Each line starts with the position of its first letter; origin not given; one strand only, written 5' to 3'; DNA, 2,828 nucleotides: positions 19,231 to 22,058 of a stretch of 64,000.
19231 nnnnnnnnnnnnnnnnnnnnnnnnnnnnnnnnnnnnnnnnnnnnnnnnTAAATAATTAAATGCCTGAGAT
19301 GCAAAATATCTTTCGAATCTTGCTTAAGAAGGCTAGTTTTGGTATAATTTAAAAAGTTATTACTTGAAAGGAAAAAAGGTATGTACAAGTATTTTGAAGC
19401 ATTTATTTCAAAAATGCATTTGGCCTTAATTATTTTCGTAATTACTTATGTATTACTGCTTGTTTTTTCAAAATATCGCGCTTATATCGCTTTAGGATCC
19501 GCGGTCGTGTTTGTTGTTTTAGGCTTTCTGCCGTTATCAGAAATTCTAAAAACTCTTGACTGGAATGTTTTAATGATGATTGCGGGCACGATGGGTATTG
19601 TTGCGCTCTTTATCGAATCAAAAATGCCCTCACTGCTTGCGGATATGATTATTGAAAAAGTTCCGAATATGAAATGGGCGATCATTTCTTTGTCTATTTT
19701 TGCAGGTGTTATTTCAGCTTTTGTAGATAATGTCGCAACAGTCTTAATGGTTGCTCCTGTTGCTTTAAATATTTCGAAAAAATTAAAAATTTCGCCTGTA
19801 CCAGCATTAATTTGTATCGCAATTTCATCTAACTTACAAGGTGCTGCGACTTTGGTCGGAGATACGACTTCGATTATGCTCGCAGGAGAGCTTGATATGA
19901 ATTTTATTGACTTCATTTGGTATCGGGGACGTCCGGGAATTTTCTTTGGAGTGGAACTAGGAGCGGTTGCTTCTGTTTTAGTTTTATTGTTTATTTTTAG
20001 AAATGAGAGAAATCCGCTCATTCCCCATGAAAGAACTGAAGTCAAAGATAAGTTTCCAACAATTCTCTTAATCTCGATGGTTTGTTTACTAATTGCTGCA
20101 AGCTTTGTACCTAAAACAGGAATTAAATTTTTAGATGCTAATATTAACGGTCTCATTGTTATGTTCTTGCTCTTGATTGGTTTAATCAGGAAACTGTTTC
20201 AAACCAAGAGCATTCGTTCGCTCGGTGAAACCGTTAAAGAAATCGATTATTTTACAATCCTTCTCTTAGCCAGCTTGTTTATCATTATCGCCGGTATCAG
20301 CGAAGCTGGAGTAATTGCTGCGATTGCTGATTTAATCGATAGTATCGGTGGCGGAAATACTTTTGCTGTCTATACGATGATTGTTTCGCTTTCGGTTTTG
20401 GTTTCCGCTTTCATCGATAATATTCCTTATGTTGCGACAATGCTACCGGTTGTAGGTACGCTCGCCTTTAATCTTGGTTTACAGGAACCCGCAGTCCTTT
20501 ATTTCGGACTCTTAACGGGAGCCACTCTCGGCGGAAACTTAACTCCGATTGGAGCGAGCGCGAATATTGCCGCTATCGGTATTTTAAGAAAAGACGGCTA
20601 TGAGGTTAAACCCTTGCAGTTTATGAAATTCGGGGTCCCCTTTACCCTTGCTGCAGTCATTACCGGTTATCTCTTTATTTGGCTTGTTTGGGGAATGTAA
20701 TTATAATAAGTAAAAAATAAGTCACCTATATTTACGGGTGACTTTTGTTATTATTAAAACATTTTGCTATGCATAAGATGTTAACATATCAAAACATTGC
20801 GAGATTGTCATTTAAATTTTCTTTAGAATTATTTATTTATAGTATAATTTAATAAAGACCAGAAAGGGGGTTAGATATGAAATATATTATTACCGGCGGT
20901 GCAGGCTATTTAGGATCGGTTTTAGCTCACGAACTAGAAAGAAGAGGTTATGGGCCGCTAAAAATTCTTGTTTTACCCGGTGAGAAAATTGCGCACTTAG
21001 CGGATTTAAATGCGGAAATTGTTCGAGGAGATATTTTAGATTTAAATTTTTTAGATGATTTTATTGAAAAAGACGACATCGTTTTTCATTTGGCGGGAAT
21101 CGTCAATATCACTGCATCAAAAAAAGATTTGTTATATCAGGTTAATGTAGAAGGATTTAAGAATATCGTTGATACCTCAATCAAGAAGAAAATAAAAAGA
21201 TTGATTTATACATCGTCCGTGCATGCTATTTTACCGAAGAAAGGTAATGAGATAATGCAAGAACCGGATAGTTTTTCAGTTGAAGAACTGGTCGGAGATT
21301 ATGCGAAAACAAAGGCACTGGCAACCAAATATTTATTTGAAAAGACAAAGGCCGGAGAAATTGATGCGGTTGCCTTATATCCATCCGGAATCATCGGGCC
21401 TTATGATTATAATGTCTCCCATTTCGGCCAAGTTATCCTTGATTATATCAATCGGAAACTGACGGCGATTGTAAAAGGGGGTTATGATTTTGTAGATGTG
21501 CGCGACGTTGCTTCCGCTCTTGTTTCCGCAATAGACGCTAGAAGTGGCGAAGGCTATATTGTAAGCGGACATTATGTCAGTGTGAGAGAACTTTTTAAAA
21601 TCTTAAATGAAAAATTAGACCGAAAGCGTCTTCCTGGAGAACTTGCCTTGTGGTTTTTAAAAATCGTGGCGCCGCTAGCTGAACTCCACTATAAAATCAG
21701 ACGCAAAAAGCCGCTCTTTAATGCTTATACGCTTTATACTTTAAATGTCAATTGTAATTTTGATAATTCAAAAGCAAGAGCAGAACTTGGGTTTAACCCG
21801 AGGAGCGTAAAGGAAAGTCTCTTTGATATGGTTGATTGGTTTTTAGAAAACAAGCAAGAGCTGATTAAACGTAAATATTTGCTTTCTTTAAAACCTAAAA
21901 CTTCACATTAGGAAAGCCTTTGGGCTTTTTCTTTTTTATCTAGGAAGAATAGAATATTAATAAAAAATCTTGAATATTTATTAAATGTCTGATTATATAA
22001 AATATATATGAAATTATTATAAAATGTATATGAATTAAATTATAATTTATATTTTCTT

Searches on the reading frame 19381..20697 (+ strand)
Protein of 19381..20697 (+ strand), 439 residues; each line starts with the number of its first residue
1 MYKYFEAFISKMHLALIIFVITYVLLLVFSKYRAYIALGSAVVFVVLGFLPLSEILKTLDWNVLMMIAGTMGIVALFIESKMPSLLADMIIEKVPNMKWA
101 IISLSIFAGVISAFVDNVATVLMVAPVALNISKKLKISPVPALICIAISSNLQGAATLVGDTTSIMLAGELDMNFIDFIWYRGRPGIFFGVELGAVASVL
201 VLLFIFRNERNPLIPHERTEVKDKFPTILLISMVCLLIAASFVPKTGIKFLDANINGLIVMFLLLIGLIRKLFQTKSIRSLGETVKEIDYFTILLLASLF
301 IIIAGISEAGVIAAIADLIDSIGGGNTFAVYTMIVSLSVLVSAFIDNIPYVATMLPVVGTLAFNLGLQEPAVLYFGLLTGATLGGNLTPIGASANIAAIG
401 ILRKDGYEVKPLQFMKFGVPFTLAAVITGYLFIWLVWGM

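Call 59: search_protein_families(library=ncbifam, proteins=[window:19381-20697:+], max_evalue=0.00001)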
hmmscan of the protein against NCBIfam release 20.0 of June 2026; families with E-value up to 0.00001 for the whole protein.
window:19381-20697:+ (439 aa): 5 families
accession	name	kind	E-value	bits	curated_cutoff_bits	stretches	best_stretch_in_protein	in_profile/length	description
NF040989.1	MamN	equivalog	5e-18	65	500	1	14-383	5-369/437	magnetosome biogenesis transporter MamN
TIGR00785.1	dass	subfamily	3.1e-16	59.1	198.6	2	15-170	250-413/444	DASS family sodium-coupled anion symporter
NF011980.0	PRK15445.1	subfamily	3.7e-10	39.4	457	1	12-428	2-417/430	arsenical efflux pump membrane protein ArsB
NF033877.0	arsB_Sta_pI258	exception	1.9e-09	37.2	760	1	13-433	3-422/429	arsenite efflux transporter membrane subunit ArsB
TIGR00935.1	2a45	subfamily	2.5e-06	26.9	415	1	14-431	2-418/426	arsenite/antimonite efflux transporter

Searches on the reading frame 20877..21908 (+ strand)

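Call 59: search_protein_families(library=ncbifam, proteins=[window:20877-21908:+], max_evalue=0.00001)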
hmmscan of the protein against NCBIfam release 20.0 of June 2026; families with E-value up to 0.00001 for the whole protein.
window:20877-21908:+ (344 aa): 13 families
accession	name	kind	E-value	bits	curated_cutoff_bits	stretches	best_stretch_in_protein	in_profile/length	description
TIGR03466.1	HpnA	hypoth_equivalog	8.9e-59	199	367.65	1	2-326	2-325/327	hopanoid-associated sugar epimerase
NF052578.1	StrlDmthSdmBMthl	equivalog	6e-47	161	600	1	1-326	1-326/328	sterol demethylase protein SdmB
NF042423.1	oxyalk_red_Shew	equivalog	9.6e-24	84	580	1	3-308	11-320/331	2-alkyl-3-oxoalkanoate reductase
NF042422.1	oxyalk_red_OleD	equivalog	7.8e-21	74.8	580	1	1-313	1-319/329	2-alkyl-3-oxoalkanoate reductase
TIGR02197.1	heptose_epim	equivalog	7.1e-15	55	274.6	1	4-249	2-262/316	ADP-glyceromanno-heptose 6-epimerase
NF043036.1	ErythonDh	equivalog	1.5e-14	53.9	325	1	1-167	1-174/321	D-erythronate dehydrogenase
TIGR01179.1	galE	equivalog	2.1e-12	46.5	262.3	1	4-166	3-170/332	UDP-glucose 4-epimerase GalE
TIGR01181.1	dTDP_gluc_dehyt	equivalog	1.5e-11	43.9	365.1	1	3-327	2-316/321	dTDP-glucose 4,6-dehydratase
TIGR04180.1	EDH_00030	hypoth_equivalog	2.1e-10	40.1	475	1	4-245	2-254/297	NAD-dependent 4,6-dehydratase LegB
TIGR01746.1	Thioester-redct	subfamily_domain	1.2e-09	37.8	213.35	1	64-245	87-279/371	thioester reductase domain-containing protein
NF007956.0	PRK10675.1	subfamily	4.1e-09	36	394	1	1-159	1-166/338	UDP-glucose 4-epimerase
NF041293.1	G6PDh_Azf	equivalog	4.1e-08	32.9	400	1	4-120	6-121/252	NAD-dependent glucose-6-phosphate dehydrogenase Azf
NF005539.0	PRK07201.1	equivalog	3.1e-06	26.2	549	1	1-147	1-155/657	SDR family oxidoreductase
